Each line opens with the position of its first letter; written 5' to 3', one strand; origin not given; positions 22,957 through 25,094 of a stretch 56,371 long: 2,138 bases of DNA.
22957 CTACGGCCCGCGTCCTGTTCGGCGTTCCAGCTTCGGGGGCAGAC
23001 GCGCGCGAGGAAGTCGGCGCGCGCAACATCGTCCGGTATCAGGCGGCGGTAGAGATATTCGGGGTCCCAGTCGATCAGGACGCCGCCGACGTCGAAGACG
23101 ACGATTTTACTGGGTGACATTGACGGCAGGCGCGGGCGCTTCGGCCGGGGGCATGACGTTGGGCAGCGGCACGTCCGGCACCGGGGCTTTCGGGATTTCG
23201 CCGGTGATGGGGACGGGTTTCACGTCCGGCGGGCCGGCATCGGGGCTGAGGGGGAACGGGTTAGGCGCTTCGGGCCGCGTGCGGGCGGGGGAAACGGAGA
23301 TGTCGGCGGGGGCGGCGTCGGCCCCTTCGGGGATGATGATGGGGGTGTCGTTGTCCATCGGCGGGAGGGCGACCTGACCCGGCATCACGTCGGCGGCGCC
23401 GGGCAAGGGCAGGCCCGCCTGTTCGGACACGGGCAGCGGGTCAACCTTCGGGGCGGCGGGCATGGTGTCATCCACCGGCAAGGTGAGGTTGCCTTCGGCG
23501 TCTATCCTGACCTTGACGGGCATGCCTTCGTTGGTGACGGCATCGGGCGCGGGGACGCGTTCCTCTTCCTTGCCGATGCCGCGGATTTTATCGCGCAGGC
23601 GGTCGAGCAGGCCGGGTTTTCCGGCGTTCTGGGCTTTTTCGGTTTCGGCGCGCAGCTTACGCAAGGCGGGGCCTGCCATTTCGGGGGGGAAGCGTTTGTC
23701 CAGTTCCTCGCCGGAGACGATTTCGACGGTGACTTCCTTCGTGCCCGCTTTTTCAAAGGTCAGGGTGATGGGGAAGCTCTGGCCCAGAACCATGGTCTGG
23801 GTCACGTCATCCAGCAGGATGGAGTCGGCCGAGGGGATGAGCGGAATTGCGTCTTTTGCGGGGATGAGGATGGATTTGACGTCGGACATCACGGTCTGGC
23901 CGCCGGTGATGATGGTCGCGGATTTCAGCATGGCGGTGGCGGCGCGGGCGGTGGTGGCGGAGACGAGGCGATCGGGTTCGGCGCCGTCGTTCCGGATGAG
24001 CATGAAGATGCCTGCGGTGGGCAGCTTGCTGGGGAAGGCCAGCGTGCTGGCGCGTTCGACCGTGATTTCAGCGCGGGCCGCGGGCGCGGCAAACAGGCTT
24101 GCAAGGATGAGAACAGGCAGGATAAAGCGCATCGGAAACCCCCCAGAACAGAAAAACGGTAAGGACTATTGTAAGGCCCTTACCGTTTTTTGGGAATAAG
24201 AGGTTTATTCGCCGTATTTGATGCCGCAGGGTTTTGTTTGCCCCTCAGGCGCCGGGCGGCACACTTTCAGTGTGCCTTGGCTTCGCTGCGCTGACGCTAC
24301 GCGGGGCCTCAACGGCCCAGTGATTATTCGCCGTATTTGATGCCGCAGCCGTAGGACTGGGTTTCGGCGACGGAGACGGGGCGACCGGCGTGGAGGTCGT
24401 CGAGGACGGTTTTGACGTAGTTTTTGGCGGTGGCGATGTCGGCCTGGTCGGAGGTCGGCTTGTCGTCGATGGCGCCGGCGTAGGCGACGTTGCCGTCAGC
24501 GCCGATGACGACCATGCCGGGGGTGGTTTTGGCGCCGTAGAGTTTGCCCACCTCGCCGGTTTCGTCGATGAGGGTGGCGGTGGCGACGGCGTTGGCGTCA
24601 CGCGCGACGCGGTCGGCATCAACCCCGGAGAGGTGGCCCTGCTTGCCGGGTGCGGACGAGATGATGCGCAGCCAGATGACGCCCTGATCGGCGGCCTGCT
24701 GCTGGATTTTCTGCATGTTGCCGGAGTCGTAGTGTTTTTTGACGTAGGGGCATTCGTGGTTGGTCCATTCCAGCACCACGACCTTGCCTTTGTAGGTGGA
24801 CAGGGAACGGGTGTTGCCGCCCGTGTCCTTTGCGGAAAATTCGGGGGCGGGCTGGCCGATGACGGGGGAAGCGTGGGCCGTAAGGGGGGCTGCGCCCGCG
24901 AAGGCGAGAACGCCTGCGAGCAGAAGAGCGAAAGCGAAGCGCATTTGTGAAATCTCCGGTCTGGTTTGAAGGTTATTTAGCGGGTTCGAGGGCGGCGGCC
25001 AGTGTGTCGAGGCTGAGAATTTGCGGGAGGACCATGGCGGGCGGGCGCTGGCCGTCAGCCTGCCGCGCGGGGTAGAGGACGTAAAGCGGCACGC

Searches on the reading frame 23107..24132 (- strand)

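Call 48: search_protein_families(library=pfam, proteins=[window:23107-24132:-], max_evalue=0.001)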
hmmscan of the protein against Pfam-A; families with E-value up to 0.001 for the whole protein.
window:23107-24132:- (341 aa): 1 family
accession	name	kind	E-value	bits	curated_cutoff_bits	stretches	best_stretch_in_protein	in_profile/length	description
PF04314.18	PCuAC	-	8.6e-19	67.9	29.4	1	28-134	4-109/109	Copper chaperone PCu(A)C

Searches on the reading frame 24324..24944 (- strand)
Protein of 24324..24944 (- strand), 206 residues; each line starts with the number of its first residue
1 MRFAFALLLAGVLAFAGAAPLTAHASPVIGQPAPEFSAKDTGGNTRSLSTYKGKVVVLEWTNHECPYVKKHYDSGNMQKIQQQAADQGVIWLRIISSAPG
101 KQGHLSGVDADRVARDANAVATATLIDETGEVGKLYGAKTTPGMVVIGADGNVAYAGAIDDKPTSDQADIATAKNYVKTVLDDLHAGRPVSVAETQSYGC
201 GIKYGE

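Call 48: search_protein_families(library=pfam, proteins=[window:24324-24944:-], max_evalue=0.001)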
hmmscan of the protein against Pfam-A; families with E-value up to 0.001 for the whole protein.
window:24324-24944:- (206 aa): 3 families
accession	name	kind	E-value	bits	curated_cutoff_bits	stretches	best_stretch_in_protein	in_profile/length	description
PF00578.27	AhpC-TSA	-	3.2e-15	56.6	26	1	29-155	1-123/124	AhpC/TSA family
PF08534.16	Redoxin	-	4e-13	49.9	26.6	1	30-171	3-145/148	Redoxin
PF20029.6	DUF6436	-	0.00014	22.1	27.3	1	105-200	68-129/133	Domain of unknown function (DUF6436)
